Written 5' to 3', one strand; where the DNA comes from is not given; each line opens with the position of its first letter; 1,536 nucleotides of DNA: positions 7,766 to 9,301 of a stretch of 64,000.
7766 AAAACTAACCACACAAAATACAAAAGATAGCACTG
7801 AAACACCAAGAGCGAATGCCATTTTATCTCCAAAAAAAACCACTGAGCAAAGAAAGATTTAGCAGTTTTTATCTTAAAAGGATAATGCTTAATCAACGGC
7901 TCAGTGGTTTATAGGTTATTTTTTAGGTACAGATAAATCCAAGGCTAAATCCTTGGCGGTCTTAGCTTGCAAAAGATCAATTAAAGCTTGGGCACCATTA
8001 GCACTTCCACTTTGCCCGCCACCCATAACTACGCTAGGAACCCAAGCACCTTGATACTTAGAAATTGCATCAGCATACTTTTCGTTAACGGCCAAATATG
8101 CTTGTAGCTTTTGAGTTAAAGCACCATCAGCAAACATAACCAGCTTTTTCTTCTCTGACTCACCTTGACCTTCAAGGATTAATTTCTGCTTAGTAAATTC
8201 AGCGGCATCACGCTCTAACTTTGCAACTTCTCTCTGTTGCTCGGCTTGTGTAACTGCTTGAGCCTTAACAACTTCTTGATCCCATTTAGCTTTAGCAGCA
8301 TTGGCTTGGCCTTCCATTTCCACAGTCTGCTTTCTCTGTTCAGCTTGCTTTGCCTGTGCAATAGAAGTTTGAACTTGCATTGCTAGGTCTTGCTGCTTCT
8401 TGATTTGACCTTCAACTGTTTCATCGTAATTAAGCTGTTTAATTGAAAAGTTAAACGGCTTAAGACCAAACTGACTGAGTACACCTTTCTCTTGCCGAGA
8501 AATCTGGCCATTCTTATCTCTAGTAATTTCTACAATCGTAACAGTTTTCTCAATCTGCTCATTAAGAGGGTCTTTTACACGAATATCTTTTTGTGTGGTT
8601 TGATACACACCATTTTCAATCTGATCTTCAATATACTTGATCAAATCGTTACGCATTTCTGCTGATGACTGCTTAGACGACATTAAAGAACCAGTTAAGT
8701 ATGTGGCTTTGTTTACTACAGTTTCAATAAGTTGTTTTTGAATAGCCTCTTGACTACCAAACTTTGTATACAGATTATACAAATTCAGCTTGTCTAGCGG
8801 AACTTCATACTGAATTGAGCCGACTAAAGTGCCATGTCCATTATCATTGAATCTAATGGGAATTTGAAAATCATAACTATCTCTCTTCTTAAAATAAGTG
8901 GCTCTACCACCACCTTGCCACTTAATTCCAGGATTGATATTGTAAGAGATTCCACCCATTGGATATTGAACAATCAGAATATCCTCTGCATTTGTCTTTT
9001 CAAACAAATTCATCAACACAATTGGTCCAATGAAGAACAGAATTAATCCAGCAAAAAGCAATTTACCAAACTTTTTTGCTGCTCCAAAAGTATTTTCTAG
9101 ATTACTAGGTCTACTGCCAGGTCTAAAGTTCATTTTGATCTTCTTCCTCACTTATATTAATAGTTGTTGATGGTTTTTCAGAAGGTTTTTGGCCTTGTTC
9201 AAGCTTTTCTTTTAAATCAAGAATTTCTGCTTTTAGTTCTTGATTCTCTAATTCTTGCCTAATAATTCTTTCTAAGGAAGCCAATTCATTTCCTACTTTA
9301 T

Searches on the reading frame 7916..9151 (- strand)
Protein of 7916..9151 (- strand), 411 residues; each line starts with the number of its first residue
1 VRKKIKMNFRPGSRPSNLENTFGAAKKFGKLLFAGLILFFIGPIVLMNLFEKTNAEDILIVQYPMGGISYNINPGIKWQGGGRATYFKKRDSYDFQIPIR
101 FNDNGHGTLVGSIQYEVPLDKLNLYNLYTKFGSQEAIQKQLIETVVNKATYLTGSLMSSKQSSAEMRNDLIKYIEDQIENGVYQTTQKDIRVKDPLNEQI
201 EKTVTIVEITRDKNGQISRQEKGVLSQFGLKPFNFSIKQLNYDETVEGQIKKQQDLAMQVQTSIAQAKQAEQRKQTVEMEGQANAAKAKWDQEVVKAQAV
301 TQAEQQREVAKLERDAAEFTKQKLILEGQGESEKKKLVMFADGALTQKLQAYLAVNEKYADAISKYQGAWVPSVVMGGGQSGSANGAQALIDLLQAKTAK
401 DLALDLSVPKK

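Call 12: search_protein_families(library=phrogs, proteins=[window:7916-9151:-], max_evalue=0.001)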
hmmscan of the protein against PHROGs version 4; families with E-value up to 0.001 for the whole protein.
window:7916-9151:- (411 aa): 2 families
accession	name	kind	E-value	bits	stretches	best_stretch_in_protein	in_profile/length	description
phrog_11908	-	unknown function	1.8e-34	120.3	2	41-313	17-316/430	-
phrog_200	-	other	0.00059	20.1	0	93-210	149-276/379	lipoprotein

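Call 53: search_protein_families(library=pfam, proteins=[window:7916-9151:-], max_evalue=0.01)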
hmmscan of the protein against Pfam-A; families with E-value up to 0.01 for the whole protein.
window:7916-9151:- (411 aa): 0 families
